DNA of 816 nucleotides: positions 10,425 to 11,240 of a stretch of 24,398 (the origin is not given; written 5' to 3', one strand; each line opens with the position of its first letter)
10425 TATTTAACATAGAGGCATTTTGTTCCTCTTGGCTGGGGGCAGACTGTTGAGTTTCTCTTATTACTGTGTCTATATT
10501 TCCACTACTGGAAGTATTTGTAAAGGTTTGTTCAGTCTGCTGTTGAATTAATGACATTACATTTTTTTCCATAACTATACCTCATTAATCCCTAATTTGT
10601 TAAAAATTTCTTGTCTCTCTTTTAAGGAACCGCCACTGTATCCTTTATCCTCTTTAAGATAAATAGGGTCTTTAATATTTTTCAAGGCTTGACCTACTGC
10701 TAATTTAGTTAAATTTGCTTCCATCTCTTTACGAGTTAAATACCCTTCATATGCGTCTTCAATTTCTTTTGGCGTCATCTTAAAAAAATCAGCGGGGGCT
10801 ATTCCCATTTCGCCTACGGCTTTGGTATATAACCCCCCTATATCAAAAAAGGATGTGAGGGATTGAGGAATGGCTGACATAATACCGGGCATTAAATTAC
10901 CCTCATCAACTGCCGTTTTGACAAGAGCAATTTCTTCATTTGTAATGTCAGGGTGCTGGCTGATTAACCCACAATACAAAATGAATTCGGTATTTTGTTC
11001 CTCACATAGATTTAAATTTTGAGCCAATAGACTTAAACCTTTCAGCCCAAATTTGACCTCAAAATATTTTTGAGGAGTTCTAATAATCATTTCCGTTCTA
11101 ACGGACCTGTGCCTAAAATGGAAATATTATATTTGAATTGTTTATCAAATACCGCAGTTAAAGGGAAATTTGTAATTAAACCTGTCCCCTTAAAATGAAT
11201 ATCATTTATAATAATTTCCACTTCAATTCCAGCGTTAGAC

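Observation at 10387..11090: No recognisable tape-measure protein; only 171-aa and 61-aa ORFs occupy the chaperone/TMP slot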

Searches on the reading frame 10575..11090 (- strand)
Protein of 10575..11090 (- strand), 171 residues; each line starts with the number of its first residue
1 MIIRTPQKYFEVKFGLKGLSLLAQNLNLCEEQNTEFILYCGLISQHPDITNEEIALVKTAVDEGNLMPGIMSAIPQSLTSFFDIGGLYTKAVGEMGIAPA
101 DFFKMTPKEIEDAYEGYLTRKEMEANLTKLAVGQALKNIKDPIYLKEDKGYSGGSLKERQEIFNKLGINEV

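Call 5: search_protein_families(library=phrogs, proteins=[window:10575-11090:-], max_evalue=0.01)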
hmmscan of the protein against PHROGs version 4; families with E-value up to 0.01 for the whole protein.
window:10575-11090:- (171 aa): 1 family
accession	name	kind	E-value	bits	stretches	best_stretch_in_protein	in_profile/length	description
phrog_16333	-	unknown function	0.0079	17.6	0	92-122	3-33/92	-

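Call 6: search_protein_families(library=pfam, proteins=[window:10575-11090:-], max_evalue=0.1)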
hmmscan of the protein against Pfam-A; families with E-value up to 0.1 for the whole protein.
window:10575-11090:- (171 aa): 0 families

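Call 8: search_dna_similar(query=window:10575-11090:-, collection=phages, mode=protein, max_evalue=0.01, max_rows=30)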
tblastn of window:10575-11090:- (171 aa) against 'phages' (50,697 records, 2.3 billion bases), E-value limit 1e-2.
No match.

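Call 10: find_homologous_proteins(query=window:10575-11090:-, max_evalue=0.001)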
Query window:10575-11090:- (171 aa): 14 proteins with E <= 0.001 among 60 candidates.
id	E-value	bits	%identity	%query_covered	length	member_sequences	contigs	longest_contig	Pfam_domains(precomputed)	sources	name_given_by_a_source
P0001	1.8e-99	348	94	100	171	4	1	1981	-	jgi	jgi:hypothetical protein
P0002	2.3e-95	335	89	100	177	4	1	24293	-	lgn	-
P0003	1.7e-93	329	89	100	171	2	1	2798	-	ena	-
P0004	1.3e-92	326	87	100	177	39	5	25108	-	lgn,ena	-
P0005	6.2e-41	158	51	99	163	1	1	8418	-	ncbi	-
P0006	3.9e-40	155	49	98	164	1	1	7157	-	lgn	-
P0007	1.0e-38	151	54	98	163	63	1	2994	-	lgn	-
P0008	2.1e-37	147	48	99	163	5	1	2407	-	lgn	-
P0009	4.3e-37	146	49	99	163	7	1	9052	-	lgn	-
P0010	4.7e-36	142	49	99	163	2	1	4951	-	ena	-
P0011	2.6e-35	140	50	98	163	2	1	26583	-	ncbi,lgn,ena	-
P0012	2.9e-35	140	49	98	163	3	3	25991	-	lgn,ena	-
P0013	1.2e-34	138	48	99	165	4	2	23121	-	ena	-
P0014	6.7e-27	112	37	87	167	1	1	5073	-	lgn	-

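Call 11: find_encoding_contigs(protein=P0011, flank=10000, max_places=3)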
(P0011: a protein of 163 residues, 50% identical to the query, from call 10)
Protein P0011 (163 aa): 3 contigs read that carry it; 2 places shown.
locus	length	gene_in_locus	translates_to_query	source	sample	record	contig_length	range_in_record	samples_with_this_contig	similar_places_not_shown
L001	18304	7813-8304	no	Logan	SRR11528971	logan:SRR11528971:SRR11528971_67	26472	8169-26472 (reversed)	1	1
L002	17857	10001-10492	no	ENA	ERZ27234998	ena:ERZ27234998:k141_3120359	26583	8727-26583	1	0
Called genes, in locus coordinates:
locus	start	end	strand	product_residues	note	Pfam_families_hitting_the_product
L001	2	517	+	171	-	?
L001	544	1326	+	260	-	PF25209:Phage_capsid_4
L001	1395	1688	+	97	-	PF05135:Phage_connect_1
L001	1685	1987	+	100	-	-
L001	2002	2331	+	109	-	-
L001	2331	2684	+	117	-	-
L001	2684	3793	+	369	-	-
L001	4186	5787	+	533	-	-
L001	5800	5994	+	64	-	-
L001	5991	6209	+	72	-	-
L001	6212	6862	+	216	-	-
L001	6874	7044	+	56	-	-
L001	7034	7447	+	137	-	-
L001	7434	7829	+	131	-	PF06199:Phage_tail_2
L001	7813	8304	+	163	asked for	-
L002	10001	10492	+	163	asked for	-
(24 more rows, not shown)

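Call 12: find_encoding_contigs(protein=P0013, flank=10000, max_places=3)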
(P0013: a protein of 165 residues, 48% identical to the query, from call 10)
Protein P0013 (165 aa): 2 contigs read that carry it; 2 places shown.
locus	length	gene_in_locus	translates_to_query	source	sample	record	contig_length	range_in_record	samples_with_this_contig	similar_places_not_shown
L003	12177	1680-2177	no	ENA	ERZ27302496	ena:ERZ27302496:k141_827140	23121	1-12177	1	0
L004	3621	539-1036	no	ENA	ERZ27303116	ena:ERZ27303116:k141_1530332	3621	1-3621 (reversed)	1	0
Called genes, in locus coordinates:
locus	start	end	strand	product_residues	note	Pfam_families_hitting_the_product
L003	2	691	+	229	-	?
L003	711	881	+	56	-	-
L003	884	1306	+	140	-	-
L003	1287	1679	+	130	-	PF06199:Phage_tail_2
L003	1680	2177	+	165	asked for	-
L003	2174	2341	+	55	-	-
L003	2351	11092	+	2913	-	-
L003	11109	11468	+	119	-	PF22768:SPP1_Dit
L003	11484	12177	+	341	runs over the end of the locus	PF18994:Prophage_tailD1 (faint), PF06605:Prophage_tail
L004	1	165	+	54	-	?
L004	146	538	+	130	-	PF06199:Phage_tail_2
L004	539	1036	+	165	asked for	-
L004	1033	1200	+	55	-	-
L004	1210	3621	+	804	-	?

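Call 23: find_encoding_contigs(protein=P0014, flank=10000, max_places=2)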
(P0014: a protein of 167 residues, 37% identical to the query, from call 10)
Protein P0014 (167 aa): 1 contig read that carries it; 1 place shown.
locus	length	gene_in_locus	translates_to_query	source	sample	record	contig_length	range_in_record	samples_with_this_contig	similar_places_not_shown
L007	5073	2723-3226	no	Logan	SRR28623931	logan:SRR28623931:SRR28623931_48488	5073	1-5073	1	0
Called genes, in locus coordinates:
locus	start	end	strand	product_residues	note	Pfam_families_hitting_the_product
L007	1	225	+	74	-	?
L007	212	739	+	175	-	-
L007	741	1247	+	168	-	-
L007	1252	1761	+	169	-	-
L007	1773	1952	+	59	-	-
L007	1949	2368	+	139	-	-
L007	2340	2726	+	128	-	PF06199:Phage_tail_2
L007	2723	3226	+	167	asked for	-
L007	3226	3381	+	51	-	-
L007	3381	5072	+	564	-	?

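Call 24: find_encoding_contigs(protein=P0005, flank=10000, max_places=2)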
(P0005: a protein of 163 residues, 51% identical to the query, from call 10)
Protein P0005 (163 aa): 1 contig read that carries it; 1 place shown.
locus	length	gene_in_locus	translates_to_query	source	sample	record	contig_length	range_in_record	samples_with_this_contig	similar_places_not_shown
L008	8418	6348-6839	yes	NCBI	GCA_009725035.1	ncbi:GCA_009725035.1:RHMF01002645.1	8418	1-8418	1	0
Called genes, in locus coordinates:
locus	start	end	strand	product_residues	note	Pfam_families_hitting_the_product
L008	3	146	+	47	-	?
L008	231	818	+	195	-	PF14265:DUF4355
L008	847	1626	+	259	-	PF25209:Phage_capsid_4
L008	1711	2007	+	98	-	PF05135:Phage_connect_1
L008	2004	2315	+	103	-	-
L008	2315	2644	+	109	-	-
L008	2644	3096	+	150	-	PF01391:Collagen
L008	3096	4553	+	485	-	-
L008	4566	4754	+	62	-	-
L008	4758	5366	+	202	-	-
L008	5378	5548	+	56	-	-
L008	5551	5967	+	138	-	-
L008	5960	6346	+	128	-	PF06199:Phage_tail_2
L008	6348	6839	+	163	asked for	-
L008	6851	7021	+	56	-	-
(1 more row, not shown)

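Call 43: search_protein_representatives(alignment_id=A1)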
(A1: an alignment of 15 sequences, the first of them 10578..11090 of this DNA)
Query: 15 sequences, 166 profile positions. Proteins with E-value up to 0.001 (for the whole library): 119; up to 1e-10: 94; up to 1e-30: 24. The best 119 are listed.
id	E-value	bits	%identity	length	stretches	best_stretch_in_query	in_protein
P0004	1.9e-77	275.3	-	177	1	1-166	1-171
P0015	2.5e-56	206.6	-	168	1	1-165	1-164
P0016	9.3e-56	204.7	-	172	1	3-164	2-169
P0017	2.4e-52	193.7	-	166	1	4-162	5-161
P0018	7.3e-52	192.1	-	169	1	2-166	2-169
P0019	1.1e-44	168.7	-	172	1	1-165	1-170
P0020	5.3e-43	163.3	-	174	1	2-165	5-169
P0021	3.8e-42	160.5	-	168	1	1-165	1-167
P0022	4.4e-41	157.0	-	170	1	1-165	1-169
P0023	5.4e-40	153.5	-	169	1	12-164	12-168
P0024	8.8e-39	149.5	-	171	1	2-166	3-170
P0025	6.7e-37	143.4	-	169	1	1-161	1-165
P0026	2.0e-36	141.9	-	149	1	21-165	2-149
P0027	1.5e-35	139.0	-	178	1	2-165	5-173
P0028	1.9e-34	135.4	-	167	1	3-165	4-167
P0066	1.2e-23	100.3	-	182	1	2-163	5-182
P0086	1.8e-17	80.2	-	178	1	1-162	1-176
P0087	4.0e-17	79.1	-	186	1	1-163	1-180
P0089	8.8e-17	78.0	-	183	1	2-163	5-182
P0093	5.3e-15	72.2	-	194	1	2-163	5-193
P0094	6.3e-15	71.9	-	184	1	3-163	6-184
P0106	2.5e-11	60.2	-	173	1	4-129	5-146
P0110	1.6e-09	54.4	-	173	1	2-163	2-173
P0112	4.8e-08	49.5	-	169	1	2-145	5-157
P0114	1.8e-07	47.7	-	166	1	4-126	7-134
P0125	1.0e-04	38.7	-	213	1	8-119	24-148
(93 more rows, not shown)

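Call 45: search_protein_families(library=pfam, alignment_id=A2, max_evalue=0.01)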
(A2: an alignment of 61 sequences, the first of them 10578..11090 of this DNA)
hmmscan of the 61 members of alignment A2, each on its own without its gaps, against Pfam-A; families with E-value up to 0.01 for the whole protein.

A. member 1, window:10578-11090:- (171 aa): 0 families

B. families by the number of members that match (of 61 scanned): 8 families
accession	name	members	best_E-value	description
PF09550.16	Phage_TAC_6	6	4.5e-05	Phage tail assembly chaperone protein, TAC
PF12363.14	Phage_TAC_12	4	0.00064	Phage tail assembly chaperone protein, TAC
PF06223.18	Phage_tail_T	1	1e-08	Minor tail protein T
PF13159.12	DUF3994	1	0.0011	Domain of unknown function (DUF3994)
PF23135.2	TRI4_N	1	0.0013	TRI4 N-terminal domain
PF04441.18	Pox_VERT_large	1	0.004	Poxvirus early transcription factor (VETF), large subunit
PF10141.14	ssDNA-exonuc_C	1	0.0051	Single-strand DNA-specific exonuclease, C terminal domain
PF14771.11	DUF4476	1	0.007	Domain of unknown function (DUF4476)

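Call 46: search_protein_families(library=phrogs, alignment_id=A2, max_evalue=0.01)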
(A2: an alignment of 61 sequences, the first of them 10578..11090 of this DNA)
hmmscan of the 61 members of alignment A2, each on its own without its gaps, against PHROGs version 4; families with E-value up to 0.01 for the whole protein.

A. member 1, window:10578-11090:- (171 aa): 1 family
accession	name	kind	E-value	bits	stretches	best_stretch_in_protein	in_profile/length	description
phrog_16333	-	unknown function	0.0079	17.6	0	92-122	3-33/92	-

B. families by the number of members that match (of 61 scanned): 11 families
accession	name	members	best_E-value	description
phrog_16333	-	18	8.9e-05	-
phrog_2066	-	8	5.9e-06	-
phrog_2115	-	3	1.7e-10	tail protein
phrog_7493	-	2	0.00026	-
phrog_34587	-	1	2.4e-09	-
phrog_34388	-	1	4.1e-05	-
phrog_5297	-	1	7.2e-05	tail protein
phrog_337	-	1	0.00064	tail protein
phrog_33297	-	1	0.005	-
phrog_19318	-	1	0.0057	-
phrog_19402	-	1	0.009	-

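Call 47: search_protein_families(library=pfam, proteins=[P0125, P0114, P0112, P0110, P0106, P0093, P0094, P0089, P0087, P0086], max_evalue=0.05)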
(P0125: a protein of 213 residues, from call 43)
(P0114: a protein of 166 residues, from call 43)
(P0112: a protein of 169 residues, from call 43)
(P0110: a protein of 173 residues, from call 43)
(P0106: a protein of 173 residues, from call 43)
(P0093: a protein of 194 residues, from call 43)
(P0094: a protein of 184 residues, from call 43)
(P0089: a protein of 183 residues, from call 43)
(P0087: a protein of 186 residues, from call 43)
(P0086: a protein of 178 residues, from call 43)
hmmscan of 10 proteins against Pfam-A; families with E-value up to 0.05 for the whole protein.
P0125 (213 aa): 3 families
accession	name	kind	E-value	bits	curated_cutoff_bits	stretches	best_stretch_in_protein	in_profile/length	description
PF06223.18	Phage_tail_T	-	1e-08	35.9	25.9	1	152-200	22-66/73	Minor tail protein T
PF12363.14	Phage_TAC_12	-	0.001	19.9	26.2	0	47-99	51-105/111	Phage tail assembly chaperone protein, TAC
PF09550.16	Phage_TAC_6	-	0.029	15.2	23.4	0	117-149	12-50/58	Phage tail assembly chaperone protein, TAC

P0114 (166 aa): 3 families
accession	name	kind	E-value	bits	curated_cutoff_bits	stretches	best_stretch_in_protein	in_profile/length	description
PF06017.19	Myosin_TH1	-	0.017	15.3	31.1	1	34-108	54-121/185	Unconventional myosin tail, actin- and lipid-binding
PF05095.17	DUF687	-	0.017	14.1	25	1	64-123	178-230/537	Protein of unknown function (DUF687)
PF22870.1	YibX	-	0.045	14.5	27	0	39-65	40-66/80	Protein YibX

P0112 (169 aa): 0 families

P0110 (173 aa): 0 families

P0106 (173 aa): 0 families

P0093 (194 aa): 1 family
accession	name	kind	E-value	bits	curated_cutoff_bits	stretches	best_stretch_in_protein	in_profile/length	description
PF12363.14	Phage_TAC_12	-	0.026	15.4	26.2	0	9-79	5-85/111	Phage tail assembly chaperone protein, TAC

P0094 (184 aa): 0 families

P0089 (183 aa): 0 families

P0087 (186 aa): 0 families

P0086 (178 aa): 1 family
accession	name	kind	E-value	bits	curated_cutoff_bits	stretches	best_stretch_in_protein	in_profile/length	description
PF09550.16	Phage_TAC_6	-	0.0072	17.2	23.4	1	98-124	8-34/58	Phage tail assembly chaperone protein, TAC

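Call 48: predict_structure(alignment_id=A1)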
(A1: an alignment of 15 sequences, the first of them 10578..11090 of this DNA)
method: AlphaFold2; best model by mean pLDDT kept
length: 171 residues; sequences in the alignment: 15
mean_pLDDT: 78.5   pTM: 0.65
mean pLDDT of the five models: 78.5, 77.5, 73.4, 69.7, 67.4
residues with pLDDT >= 90: 57; 70-90: 70; 50-70: 28; < 50: 16
segments of 3 or more residues with pLDDT < 50: 141-153
pLDDT, mean of each block of 10 residues (from residue 1): 86 91 88 91 91 88 78 74 87 93 92 89 76 62 45 55 54 40
secondary structure, 60 per line:
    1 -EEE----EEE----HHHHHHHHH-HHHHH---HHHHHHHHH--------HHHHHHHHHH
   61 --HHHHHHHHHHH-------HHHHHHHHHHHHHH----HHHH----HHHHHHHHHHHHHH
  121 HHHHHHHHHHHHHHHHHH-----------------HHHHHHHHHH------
elements in order: E2-4 E9-11 H16-24 H26-30 H34-42 H51-60 H63-73 H81-94 H99-102 H107-138 H156-165

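Call 51: find_encoding_contigs(protein=P0125, flank=10000, max_places=2)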
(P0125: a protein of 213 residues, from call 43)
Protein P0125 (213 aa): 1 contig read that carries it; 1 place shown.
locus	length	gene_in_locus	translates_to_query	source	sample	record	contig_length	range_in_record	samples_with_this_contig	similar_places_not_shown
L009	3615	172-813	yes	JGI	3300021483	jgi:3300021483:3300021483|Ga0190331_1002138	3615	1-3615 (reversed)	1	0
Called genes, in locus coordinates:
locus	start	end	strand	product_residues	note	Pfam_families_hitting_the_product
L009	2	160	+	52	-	?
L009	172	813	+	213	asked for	PF06223:Phage_tail_T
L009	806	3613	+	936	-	?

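Call 52: find_encoding_contigs(protein=P0093, flank=10000, max_places=2)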
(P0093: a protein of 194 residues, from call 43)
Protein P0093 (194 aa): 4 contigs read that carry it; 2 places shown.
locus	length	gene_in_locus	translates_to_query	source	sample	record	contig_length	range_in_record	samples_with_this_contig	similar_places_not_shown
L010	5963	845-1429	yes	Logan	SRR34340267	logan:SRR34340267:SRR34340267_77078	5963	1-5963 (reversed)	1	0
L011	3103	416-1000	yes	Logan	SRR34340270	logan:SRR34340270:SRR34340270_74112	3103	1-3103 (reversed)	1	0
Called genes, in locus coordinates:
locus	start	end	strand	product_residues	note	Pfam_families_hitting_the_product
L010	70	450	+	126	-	-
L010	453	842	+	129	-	PF06199:Phage_tail_2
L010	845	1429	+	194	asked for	-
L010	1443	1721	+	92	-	-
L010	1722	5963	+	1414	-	?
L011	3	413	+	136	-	?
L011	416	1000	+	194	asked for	-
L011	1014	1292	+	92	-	-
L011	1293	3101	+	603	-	?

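Call 53: find_encoding_contigs(protein=P0066, flank=10000, max_places=2)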
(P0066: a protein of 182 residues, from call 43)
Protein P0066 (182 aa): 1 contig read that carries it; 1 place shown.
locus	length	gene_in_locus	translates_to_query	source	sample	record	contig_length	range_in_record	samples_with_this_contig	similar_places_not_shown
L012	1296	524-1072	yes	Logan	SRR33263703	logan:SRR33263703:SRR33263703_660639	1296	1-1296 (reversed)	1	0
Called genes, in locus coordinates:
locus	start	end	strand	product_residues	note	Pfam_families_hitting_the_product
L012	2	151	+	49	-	?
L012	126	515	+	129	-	PF06199:Phage_tail_2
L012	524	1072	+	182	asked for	-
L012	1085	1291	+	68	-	-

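Call 57: fold_search(model_id=the predicted structure, library=pdb)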
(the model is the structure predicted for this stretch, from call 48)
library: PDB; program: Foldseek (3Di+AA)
matches with E <= 10: 24; with E <= 0.001: 0
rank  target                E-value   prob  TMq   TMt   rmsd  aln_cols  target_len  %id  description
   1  7t14_A                3.7e+00  0.02  0.14  0.12  17.1       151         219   11  Hexameric SIVmac CA (released 2022-10-19)
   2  3nzz_A                3.9e+00  0.01  0.13  0.09  18.5       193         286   13  Crystal Structure of the Salmonella Type III Secretion System Tip Protein SipD (released 2010-11-17)
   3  3o00_A                4.1e+00  0.01  0.13  0.09  18.7       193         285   12  Crystal Structure of the Salmonella Type III Secretion System Tip Protein SipD-C244S (released 2010-11-17)
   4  9cns_A                5.5e+00  0.01  0.14  0.12  17.3       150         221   13  HIV-2 CA hexamer; assembled via liposome templating (released 2025-03-05)
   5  9pqy_B                5.8e+00  0.02  0.17  0.17  10.8       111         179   15  Structure of ACP domain conjugated with stearic acid and interacting with MPT domain from M. tuberculosis type-I FAS (released 2025-12-10)
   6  6trk_A                6.2e+00  0.02  0.14  0.19  17.7       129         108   14  Phl p 6 fold stabilized mutant - S46Y (released 2020-08-12)
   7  1eiy_A                6.6e+00  0.03  0.16  0.09  24.4        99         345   28  THE CRYSTAL STRUCTURE OF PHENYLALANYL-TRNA SYNTHETASE FROM THERMUS THERMOPHILUS COMPLEXED WITH COGNATE TRNAPHE (released 2000-03-06)
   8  1zvu                  6.6e+00  0.02  0.17  0.06  21.1       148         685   12  Structure of the full-length E. coli ParC subunit (released 2005-07-05)
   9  1k0c_A                6.6e+00  0.02  0.20  0.16  19.7       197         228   13  Ure2p in complex with S-p-nitrobenzylglutathione (released 2001-12-21)
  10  8cky_A                7.8e+00  0.02  0.16  0.14  12.0       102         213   10  HIV-1 mature capsid hexamer from CA-IP6 CLPs, bound to Nup153 peptide (released 2023-04-26)
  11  8wfd_E                7.8e+00  0.01  0.14  0.07  15.6       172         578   12  The cryo-EM structure of TdpAB in complex with AMPPNP and DNA (released 2025-01-22)
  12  3n95_B                8.3e+00  0.02  0.18  0.09  16.2       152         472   16  Crystal structure of human CRFR2 alpha extracellular domain in complex with Urocortin 2 (released 2010-10-20)
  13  2hye_C                8.3e+00  0.02  0.21  0.07  14.5       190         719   16  Crystal Structure of the DDB1-Cul4A-Rbx1-SV5V Complex (released 2006-10-03)
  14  7t14_C                8.3e+00  0.01  0.14  0.12  17.1       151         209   11  Hexameric SIVmac CA (released 2022-10-19)
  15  8ckv                  8.3e+00  0.01  0.14  0.13  21.1       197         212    9  HIV-1 mature capsid hexamer from CA-IP6 CLPs (released 2023-04-26)
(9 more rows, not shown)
